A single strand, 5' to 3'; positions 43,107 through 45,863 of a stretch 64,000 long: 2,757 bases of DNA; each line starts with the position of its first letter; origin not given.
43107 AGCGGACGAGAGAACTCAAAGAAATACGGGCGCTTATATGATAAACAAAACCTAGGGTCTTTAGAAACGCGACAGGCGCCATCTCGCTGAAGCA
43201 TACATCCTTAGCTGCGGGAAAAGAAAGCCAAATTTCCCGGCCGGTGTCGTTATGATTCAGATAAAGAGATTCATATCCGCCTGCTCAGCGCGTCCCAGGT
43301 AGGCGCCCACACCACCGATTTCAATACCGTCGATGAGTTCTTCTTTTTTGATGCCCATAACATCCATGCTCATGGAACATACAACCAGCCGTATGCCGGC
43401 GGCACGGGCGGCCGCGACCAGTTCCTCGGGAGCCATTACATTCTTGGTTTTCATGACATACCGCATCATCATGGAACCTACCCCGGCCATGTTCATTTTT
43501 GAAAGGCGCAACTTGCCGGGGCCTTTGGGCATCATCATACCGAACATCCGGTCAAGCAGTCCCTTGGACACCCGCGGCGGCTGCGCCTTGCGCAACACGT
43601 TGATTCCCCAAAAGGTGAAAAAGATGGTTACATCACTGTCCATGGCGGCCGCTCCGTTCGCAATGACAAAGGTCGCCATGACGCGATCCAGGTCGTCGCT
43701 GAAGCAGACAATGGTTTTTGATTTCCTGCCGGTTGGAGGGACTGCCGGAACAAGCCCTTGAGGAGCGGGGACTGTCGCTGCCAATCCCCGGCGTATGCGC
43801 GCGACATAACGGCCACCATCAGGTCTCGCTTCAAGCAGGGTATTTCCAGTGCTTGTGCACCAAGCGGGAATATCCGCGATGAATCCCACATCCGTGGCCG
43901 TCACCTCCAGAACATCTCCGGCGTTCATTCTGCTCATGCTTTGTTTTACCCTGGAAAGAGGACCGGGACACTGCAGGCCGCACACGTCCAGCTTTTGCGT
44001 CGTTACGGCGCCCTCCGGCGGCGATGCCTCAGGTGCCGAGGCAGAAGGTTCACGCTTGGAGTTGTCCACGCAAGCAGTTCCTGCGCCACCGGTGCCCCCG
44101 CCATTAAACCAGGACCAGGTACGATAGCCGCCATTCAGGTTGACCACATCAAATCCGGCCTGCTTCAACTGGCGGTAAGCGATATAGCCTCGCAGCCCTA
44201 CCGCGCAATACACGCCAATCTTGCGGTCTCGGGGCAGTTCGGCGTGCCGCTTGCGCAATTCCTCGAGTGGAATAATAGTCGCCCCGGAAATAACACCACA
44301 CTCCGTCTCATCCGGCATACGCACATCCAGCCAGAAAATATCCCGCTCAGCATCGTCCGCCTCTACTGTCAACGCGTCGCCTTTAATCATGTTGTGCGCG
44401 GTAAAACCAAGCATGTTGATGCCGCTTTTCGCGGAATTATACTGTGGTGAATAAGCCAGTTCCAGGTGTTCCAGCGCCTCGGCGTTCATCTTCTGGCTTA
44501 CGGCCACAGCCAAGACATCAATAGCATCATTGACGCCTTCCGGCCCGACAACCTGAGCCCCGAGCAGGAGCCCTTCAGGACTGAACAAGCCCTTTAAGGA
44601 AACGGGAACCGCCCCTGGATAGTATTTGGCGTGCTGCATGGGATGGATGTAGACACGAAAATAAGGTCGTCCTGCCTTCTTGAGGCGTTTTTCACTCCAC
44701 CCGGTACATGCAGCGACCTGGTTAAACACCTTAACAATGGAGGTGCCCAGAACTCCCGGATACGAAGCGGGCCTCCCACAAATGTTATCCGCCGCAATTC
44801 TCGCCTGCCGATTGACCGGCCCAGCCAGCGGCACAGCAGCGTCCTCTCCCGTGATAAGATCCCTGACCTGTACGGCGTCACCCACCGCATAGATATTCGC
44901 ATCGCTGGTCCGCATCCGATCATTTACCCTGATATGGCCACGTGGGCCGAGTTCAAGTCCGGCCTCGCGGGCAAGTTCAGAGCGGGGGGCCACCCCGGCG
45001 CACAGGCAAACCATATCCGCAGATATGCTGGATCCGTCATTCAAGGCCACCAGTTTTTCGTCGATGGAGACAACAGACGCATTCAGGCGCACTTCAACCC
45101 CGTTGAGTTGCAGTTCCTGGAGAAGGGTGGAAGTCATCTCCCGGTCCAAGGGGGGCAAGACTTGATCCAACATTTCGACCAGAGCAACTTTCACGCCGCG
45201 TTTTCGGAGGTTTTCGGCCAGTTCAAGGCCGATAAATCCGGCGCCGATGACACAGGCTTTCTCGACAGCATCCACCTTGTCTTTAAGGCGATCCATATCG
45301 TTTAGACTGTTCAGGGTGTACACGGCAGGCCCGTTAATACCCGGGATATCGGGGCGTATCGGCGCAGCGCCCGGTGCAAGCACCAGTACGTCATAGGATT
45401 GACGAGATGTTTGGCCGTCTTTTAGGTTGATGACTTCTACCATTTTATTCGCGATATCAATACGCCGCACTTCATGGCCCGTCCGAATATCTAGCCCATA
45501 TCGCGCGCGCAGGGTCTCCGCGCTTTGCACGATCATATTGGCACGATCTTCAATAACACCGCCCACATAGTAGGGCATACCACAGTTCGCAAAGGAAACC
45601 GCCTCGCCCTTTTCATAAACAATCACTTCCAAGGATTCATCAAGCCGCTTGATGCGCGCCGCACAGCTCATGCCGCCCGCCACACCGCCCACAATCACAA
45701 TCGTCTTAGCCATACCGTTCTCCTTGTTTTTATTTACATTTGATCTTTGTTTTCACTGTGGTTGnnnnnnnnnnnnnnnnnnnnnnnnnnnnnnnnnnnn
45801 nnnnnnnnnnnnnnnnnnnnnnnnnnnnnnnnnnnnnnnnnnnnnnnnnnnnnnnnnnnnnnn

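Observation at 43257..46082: CstR-like persulfide-sensing module: CsoR-family repressor, ATACC-N7-GGTAT operator and a four-domain CoADR-rhodanese-TusA-DsrE fusion, divergent from gyrB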

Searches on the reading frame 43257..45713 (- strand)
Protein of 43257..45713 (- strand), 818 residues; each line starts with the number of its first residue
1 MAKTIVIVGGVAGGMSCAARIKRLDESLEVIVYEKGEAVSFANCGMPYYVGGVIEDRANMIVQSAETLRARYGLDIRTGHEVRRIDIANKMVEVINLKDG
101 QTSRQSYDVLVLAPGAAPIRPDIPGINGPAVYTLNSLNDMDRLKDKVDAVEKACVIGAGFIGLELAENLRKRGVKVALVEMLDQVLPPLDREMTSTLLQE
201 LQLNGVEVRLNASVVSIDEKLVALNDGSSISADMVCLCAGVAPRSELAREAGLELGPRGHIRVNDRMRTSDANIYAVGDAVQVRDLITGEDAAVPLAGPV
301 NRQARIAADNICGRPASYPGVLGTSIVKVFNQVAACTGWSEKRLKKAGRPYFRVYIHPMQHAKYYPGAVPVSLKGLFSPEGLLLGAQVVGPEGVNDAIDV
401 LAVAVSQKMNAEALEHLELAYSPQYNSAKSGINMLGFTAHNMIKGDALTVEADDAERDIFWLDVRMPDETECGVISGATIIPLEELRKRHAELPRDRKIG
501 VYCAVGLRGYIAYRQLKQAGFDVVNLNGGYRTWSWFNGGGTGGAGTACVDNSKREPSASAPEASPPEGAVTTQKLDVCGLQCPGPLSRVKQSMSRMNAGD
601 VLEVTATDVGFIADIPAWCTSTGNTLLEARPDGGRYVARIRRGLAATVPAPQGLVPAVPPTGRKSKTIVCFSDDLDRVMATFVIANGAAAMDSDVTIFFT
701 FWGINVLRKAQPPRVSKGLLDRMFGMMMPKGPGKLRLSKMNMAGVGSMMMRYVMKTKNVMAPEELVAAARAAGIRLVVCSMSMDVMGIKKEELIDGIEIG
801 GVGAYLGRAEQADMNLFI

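Call 3: search_protein_families(library=pfam, proteins=[window:43257-45713:-], max_evalue=0.01)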
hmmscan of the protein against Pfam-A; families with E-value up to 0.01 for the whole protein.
window:43257-45713:- (818 aa): 15 families
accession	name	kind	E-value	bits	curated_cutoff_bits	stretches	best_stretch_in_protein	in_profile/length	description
PF07992.20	Pyr_redox_2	-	2.1e-62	211.6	26.1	1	4-282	2-279/291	Pyridine nucleotide-disulphide oxidoreductase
PF13686.11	DrsE_2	-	3.5e-57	193.2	25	1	664-817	3-156/156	DsrE/DsrF/DrsH-like family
PF01206.22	TusA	-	1e-19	70.6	28.6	1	574-642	2-70/70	Sulfurtransferase TusA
PF00070.33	Pyr_redox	-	5.8e-19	68.8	22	1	153-219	2-68/82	Pyridine nucleotide-disulphide oxidoreductase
PF01266.30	DAO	-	2.8e-12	47.3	27.9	1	153-181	2-30/353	FAD dependent oxidoreductase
PF00581.25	Rhodanese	-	1.1e-11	45.5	22.2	1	458-534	13-100/102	Rhodanese-like domain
PF02635.20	DsrE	-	1e-10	42.2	22.7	1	763-813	61-111/116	DsrE/DsrF-like family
PF02852.28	Pyr_redox_dim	-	2.7e-08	34.4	25.3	1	327-426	4-103/110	Pyridine nucleotide-disulphide oxidoreductase, dimerisation domain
PF13738.12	Pyr_redox_3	-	4.3e-08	33.2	30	1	66-278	88-305/305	Pyridine nucleotide-disulphide oxidoreductase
PF13450.12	NAD_binding_8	-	5.2e-08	33.5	21.9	1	155-184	1-30/68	NAD(P)-binding Rossmann-like domain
PF03486.20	HI0933_like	-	8.3e-07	29.1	50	0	4-39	2-35/244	HI0933-like protein Rossmann domain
PF01593.30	Amino_oxidase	-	0.00058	19.7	19.8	0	198-245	211-260/443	Flavin containing amine oxidoreductase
PF05834.18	Lycopene_cycl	-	0.00074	19.1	23.4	0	155-186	4-37/380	Lycopene cyclase protein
PF00890.30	FAD_binding_2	-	0.0032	17.2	20.4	0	5-40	2-35/414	FAD binding domain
PF01494.25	FAD_binding_3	-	0.0056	16.4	22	0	153-183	4-34/349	FAD binding domain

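Call 4: search_protein_families(library=ncbifam, proteins=[window:43257-45713:-], max_evalue=0.01)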
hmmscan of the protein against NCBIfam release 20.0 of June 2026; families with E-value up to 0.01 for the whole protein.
window:43257-45713:- (818 aa): 89 families (the best 25 are shown)
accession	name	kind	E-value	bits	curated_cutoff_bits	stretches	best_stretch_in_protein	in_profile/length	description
TIGR03385.1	CoA_CoA_reduc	equivalog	3.3e-135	451.2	578.8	1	5-436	2-439/439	CoA-disulfide reductase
NF007123.0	PRK09564.1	equivalog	4.4e-110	368.4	458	1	4-439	2-443/444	CoA-disulfide reductase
NF010037.0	PRK13512.1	equivalog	3.3e-100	336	394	1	4-439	3-437/438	CoA-disulfide reductase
NF046103.1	NOXase_Strep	equivalog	1.6e-65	221.8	600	1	5-439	2-441/442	H2O-forming NADH oxidase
TIGR02374.1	nitri_red_nirB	equivalog_domain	8.1e-46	156.8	578.35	1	5-328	1-319/794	nitrite reductase large subunit NirB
NF045765.1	PhenlGlyoxDHPadH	equivalog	4.5e-45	154.3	475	1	6-341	6-339/416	NADH-dependent phenylglyoxylate dehydrogenase subunit epsilon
NF003437.0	PRK04965.1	equivalog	2e-39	135.7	392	1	1-316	1-304/378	NADH:flavorubredoxin reductase NorW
NF042949.2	3PPDioc_HcaD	equivalog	4.7e-38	130.9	450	1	3-315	2-309/386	3-phenylpropionate/cinnamic acid dioxygenase ferredoxin--NAD(+) reductase subunit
TIGR01350.1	lipoamide_DH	equivalog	7.6e-31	107.3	408.8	1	95-416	119-435/461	dihydrolipoyl dehydrogenase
NF007286.0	PRK09754.1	equivalog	1.5e-30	106.3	447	1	3-316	4-311/400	phenylpropionate dioxygenase ferredoxin reductase subunit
NF003585.0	PRK05249.1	equivalog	1e-29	103.5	465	1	88-392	121-415/464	Si-specific NAD(P)(+) transhydrogenase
NF004943.0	PRK06292.2-1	equivalog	4.3e-29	101.6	432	1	87-418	113-438/456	dihydrolipoyl dehydrogenase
NF011565.0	PRK14989.1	subfamily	6.5e-28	97.2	883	1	65-330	65-326/847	nitrite reductase large subunit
TIGR02053.1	MerA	equivalog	1.8e-27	96.5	454.45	1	90-412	117-430/465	mercury(II) reductase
NF041682.1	ant_diox_AndAa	equivalog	1.1e-25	90.2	650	1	61-318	62-316/406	anthranilate 1,2-dioxygenase system ferredoxin--NAD(+) reductase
NF047629.1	SulfCarrDsrE2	equivalog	4e-22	79.1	210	1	664-818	4-159/159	sulfur carrier protein DsrE2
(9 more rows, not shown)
